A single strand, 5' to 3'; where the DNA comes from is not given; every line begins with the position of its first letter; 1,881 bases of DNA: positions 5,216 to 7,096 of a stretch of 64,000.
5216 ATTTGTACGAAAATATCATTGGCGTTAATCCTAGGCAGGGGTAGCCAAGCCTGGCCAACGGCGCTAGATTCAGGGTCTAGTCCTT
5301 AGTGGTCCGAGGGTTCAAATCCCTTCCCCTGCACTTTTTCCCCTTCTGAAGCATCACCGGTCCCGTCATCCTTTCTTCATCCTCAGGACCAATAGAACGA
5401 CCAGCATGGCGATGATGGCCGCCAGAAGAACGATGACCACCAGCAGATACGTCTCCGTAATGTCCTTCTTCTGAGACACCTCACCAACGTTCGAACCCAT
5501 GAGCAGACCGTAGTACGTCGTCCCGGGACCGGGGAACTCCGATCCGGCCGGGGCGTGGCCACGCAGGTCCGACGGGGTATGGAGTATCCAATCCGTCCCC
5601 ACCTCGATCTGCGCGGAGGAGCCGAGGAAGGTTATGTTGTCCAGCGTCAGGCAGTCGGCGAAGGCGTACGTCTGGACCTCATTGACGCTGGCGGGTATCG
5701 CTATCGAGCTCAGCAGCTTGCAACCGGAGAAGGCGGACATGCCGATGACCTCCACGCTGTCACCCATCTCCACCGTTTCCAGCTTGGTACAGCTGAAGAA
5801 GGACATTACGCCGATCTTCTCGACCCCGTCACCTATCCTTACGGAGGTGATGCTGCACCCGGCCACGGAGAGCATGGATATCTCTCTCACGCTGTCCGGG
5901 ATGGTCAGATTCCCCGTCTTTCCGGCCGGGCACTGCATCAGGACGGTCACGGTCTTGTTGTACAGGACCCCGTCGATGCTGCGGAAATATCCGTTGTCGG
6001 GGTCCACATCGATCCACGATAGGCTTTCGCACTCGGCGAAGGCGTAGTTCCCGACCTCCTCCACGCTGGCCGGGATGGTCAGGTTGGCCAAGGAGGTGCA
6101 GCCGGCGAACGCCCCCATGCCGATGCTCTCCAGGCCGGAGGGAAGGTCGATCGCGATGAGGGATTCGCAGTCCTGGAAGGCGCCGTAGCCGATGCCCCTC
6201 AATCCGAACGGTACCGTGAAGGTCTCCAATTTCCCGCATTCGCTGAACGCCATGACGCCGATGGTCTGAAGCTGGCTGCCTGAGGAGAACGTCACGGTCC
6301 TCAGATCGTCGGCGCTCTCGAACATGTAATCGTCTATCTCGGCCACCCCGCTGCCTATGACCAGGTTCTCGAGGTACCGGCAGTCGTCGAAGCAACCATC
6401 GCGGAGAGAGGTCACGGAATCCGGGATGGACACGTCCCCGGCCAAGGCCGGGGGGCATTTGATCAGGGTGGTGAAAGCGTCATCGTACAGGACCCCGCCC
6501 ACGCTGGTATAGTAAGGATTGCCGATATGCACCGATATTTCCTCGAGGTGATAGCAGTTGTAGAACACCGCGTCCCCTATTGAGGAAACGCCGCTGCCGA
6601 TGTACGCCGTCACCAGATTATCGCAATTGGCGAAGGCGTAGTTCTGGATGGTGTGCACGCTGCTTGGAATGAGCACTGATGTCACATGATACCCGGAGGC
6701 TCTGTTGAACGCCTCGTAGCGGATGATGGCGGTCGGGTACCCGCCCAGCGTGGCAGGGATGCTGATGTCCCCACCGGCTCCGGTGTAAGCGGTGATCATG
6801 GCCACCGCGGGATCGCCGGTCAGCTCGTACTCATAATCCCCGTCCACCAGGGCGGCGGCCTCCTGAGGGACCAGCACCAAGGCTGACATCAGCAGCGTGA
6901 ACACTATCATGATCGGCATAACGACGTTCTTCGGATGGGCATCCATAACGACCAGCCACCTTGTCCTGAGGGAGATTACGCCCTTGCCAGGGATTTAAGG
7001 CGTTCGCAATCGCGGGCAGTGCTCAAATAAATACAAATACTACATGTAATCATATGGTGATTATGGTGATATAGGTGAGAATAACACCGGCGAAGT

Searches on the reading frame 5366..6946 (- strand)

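Call 35: search_protein_families(library=pfam, proteins=[window:5366-6946:-], max_evalue=0.00001)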
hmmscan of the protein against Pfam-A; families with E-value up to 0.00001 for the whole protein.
window:5366-6946:- (526 aa): 2 families
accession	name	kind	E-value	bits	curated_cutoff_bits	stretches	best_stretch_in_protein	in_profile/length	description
PF13306.12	LRR_5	-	4.8e-70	233.8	27.7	4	346-448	15-116/127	BspA type Leucine rich repeat region (6 copies)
PF13855.12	LRR_8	-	2.1e-06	27.8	27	0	249-291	13-56/61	Leucine rich repeat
